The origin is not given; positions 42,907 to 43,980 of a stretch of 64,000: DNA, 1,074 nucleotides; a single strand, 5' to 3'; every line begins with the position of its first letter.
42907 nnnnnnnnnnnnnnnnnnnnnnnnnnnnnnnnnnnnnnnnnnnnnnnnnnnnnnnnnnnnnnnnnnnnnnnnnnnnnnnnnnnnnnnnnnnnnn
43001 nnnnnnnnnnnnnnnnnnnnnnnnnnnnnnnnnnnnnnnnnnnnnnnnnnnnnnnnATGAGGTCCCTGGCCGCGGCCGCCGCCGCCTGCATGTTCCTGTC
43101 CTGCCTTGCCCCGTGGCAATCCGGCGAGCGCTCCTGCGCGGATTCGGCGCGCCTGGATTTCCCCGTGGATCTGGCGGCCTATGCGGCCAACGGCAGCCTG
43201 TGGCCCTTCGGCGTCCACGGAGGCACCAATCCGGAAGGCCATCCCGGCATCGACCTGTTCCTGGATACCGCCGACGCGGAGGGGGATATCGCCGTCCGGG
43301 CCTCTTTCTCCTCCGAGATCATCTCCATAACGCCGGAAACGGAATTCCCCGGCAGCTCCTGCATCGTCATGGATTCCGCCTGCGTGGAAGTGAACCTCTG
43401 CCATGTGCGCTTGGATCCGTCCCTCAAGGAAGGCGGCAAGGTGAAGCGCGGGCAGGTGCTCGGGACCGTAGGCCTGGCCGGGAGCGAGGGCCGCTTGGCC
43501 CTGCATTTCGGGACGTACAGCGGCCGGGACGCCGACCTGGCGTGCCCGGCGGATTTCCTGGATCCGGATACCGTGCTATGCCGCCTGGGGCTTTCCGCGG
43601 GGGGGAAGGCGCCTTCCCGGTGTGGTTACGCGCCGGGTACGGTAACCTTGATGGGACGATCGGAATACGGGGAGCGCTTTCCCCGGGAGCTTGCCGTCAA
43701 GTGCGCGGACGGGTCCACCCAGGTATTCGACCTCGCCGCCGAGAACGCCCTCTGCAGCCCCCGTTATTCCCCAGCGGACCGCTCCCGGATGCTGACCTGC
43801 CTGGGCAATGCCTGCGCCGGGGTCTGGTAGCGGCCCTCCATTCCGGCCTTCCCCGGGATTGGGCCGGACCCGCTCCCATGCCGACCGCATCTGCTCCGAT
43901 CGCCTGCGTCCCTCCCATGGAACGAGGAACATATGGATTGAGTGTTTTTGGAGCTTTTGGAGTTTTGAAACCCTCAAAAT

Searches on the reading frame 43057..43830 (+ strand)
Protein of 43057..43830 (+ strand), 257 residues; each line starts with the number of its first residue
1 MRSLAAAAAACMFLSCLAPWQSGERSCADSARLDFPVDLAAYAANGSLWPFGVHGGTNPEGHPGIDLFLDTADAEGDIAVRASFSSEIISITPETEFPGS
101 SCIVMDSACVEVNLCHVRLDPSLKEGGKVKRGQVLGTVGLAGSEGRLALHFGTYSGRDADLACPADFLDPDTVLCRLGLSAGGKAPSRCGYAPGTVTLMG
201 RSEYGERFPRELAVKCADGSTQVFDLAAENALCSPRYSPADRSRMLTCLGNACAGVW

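Call 13: search_protein_families(library=pfam, proteins=[window:43057-43830:+], max_evalue=0.01)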
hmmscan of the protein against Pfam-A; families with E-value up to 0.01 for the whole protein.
window:43057-43830:+ (257 aa): 1 family
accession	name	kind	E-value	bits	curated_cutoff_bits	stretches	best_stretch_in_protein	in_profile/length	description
PF01551.29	Peptidase_M23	-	3.5e-06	27.5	28.7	1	61-155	2-89/96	Peptidase family M23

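Call 59: search_protein_families(library=ncbifam, proteins=[window:43057-43830:+], max_evalue=0.01)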
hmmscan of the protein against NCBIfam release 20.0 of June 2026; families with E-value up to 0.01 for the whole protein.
window:43057-43830:+ (257 aa): 0 families
